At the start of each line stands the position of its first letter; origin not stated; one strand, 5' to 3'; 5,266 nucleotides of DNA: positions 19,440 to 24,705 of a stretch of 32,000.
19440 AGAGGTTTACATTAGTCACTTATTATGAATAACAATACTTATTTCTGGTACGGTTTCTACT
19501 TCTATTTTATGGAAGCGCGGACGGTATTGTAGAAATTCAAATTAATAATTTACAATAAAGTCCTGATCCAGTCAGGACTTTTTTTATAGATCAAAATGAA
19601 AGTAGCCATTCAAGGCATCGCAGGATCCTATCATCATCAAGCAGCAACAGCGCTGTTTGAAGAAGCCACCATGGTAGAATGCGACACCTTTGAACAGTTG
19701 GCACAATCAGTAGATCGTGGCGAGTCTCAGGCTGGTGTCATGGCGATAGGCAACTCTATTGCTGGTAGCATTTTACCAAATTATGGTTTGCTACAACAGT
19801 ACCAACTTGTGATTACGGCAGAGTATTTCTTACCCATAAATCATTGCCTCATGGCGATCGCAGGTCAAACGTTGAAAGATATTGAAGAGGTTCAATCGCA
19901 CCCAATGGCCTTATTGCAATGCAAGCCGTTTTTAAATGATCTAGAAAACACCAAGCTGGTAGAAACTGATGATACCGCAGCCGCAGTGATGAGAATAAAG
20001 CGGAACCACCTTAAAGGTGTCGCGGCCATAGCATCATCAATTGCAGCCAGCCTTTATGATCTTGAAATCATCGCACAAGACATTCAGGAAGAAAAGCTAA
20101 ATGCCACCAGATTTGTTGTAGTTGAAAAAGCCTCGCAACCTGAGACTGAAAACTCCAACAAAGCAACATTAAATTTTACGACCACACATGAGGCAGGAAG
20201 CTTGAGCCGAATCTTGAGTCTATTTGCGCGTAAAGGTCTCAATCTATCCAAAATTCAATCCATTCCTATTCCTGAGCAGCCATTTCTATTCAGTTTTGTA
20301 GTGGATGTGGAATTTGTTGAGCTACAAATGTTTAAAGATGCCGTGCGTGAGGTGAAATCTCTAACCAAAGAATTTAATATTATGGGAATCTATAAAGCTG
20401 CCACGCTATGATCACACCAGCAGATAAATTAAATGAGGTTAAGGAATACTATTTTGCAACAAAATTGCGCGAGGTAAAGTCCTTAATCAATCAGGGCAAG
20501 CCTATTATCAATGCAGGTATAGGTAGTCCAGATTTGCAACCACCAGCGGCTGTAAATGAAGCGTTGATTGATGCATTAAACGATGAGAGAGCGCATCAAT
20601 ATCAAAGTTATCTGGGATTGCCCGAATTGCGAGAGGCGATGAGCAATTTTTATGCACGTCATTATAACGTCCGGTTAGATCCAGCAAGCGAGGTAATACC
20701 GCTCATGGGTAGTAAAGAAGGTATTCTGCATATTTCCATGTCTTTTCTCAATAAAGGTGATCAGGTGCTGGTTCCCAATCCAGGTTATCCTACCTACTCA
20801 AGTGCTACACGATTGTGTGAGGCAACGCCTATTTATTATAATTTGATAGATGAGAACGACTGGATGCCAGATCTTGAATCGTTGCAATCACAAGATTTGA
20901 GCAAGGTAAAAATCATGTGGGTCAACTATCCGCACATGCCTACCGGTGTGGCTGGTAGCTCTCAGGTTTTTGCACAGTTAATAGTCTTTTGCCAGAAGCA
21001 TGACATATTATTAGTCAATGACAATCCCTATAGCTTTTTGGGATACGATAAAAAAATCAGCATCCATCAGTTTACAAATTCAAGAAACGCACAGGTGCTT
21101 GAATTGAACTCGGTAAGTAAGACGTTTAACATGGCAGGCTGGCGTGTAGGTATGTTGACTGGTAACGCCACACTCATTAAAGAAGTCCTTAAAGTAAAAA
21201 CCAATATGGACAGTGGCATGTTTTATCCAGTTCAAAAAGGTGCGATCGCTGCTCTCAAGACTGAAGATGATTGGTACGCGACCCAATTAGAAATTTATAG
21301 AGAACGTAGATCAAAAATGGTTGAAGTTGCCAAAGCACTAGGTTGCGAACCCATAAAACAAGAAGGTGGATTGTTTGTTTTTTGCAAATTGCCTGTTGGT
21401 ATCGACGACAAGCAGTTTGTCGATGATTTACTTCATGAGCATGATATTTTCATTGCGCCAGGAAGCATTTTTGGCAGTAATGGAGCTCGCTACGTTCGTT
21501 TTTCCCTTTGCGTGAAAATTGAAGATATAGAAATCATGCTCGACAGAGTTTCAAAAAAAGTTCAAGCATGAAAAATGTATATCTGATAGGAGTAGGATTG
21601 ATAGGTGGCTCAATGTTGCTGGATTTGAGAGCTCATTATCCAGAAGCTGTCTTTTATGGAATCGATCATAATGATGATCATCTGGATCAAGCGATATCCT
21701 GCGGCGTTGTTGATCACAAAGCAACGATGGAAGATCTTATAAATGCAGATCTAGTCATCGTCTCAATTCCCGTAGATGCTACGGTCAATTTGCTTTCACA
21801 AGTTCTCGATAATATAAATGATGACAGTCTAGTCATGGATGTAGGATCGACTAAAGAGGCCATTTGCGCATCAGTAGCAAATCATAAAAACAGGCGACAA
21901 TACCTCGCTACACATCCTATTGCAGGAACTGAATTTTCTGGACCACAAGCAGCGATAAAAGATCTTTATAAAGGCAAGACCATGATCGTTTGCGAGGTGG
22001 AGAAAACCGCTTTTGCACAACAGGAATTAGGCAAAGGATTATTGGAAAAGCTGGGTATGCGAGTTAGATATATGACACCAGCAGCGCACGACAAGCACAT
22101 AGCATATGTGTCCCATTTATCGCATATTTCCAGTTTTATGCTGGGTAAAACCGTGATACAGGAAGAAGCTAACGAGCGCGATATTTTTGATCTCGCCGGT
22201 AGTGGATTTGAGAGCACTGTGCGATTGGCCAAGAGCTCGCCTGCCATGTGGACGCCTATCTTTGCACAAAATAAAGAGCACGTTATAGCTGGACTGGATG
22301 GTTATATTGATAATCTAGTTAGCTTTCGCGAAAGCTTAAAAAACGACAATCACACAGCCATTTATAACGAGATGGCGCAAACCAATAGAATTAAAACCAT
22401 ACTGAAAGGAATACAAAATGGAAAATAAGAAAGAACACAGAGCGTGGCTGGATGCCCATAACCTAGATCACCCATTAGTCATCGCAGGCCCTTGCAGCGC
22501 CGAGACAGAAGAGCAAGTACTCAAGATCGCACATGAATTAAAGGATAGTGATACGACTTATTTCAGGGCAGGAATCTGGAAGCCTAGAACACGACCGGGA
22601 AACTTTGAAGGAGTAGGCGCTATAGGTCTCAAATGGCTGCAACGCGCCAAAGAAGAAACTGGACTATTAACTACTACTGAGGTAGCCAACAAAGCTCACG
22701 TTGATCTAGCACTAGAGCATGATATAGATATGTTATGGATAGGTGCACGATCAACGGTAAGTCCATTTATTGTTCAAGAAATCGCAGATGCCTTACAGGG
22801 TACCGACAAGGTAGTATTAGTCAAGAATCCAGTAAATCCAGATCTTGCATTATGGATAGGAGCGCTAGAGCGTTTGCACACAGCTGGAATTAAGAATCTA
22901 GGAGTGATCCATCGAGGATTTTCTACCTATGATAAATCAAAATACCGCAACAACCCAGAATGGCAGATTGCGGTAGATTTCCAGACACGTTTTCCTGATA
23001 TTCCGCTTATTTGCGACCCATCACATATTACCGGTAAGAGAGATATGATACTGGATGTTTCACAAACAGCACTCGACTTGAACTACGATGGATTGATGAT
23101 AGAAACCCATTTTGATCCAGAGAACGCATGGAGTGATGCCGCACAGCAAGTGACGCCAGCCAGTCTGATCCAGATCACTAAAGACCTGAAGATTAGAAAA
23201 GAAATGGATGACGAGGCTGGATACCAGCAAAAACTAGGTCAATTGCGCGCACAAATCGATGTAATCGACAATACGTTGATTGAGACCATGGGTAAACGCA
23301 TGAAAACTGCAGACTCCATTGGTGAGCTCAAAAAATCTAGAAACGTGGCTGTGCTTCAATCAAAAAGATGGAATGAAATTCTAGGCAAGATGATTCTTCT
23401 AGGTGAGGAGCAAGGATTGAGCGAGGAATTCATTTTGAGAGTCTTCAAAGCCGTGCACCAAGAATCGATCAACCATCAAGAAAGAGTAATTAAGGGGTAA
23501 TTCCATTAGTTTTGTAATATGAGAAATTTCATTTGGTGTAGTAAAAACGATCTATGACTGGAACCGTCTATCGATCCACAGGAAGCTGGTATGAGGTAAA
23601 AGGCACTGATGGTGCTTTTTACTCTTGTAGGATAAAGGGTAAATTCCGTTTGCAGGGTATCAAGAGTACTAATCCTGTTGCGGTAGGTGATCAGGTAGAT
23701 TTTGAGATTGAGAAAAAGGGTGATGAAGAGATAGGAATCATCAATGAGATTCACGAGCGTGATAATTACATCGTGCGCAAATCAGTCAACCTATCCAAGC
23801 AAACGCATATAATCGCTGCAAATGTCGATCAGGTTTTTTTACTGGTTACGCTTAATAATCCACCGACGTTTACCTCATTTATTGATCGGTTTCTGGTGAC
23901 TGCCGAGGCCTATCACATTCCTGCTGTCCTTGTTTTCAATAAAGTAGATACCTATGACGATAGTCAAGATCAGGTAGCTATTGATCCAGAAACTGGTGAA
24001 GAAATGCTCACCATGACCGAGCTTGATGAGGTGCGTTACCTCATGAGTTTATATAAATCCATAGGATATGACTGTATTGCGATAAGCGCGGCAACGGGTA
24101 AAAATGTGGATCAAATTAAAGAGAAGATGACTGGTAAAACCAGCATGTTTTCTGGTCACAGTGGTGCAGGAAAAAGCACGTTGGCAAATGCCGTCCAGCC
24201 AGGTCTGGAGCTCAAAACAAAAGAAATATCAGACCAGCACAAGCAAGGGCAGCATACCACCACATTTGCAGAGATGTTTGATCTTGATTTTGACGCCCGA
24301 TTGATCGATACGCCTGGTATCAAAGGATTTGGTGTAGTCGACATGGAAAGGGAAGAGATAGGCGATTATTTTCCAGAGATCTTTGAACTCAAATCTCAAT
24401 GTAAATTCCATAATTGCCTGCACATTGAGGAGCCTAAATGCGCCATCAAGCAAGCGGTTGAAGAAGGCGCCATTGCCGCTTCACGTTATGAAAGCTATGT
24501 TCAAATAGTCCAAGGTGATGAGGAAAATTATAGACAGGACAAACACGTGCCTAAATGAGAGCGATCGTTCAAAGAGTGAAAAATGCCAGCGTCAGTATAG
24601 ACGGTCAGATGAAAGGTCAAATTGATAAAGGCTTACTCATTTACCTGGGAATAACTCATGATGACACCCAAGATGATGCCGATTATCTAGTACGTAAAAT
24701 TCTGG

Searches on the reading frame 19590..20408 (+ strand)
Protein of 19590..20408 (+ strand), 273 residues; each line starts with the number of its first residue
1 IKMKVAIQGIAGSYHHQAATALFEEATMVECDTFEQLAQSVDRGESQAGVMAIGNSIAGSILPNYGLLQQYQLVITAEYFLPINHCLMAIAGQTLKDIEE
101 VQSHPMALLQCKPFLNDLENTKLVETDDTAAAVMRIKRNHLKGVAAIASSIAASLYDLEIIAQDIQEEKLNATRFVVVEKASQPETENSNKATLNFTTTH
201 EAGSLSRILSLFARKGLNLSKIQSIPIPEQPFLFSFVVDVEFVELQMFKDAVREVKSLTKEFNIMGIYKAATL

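Call 58: search_protein_families(library=pfam, proteins=[window:19590-20408:+], max_evalue=0.00001)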
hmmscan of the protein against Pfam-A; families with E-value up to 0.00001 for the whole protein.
window:19590-20408:+ (273 aa): 2 families
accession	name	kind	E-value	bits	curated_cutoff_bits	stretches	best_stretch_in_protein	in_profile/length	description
PF00800.23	PDT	-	1e-55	188.8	25.2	1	5-181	1-179/181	Prephenate dehydratase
PF01842.31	ACT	-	1.9e-06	28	27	1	194-256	3-62/66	ACT domain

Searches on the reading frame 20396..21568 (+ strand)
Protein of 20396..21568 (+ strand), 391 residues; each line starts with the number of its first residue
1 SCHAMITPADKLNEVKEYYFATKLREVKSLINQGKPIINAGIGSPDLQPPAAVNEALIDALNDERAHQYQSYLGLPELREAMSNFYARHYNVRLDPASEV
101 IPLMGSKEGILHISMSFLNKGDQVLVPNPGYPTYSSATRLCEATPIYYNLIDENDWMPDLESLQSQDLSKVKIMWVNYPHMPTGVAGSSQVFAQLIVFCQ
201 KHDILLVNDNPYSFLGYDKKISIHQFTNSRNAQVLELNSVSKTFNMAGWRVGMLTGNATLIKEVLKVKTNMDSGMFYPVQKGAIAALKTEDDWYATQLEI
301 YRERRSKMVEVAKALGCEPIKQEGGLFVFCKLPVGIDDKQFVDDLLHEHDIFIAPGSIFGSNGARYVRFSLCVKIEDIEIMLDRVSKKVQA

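Call 58: search_protein_families(library=pfam, proteins=[window:20396-21568:+], max_evalue=0.00001)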
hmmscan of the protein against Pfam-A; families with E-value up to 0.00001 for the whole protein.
window:20396-21568:+ (391 aa): 1 family
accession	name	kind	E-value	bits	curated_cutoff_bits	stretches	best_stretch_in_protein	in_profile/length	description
PF00155.27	Aminotran_1_2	-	9.8e-61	206.4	19.7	1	36-384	2-360/361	Aminotransferase class I and II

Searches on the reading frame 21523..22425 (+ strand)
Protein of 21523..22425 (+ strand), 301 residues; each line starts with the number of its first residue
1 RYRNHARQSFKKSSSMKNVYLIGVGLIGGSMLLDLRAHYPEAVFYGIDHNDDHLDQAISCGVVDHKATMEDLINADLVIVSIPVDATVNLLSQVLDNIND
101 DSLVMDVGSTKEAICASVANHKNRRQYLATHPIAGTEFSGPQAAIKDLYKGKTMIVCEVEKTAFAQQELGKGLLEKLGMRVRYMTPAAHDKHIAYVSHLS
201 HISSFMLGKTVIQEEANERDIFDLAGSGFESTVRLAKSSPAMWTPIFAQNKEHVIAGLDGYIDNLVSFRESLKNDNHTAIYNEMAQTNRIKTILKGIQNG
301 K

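Call 58: search_protein_families(library=pfam, proteins=[window:21523-22425:+], max_evalue=0.00001)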
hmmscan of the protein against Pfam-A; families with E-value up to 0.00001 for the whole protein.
window:21523-22425:+ (301 aa): 2 families
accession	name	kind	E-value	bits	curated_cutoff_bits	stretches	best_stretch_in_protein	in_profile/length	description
PF02153.23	PDH_N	-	3.8e-33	114.6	26.5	1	33-181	3-152/154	Prephenate dehydrogenase, nucleotide-binding domain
PF20463.3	PDH_C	-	2.1e-22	79.8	22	1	185-284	1-100/102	Prephenate dehydrogenase, dimerization domain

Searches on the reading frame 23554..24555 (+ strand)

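Call 10: search_protein_families(library=pfam, proteins=[window:23554-24555:+])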
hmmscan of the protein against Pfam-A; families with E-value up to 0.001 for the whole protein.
window:23554-24555:+ (334 aa): 5 families
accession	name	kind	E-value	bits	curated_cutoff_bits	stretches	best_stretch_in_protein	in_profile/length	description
PF03193.22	RsgA_GTPase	-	7.6e-51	172.8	30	1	66-261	1-173/174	RsgA GTPase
PF16745.11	RsgA_N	-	1.7e-16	60.1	27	1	2-57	1-51/54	RsgA N-terminal domain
PF01926.29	MMR_HSR1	-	1.7e-05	25.3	21.9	1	198-262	3-57/113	50S ribosome-binding GTPase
PF00009.33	GTP_EFTU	-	0.00011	22.3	26.5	0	89-192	91-182/188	Elongation factor Tu GTP binding domain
PF16897.10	MMR_HSR1_Xtn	-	0.00027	21.3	35.2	0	98-192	34-100/106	C-terminal region of MMR_HSR1 domain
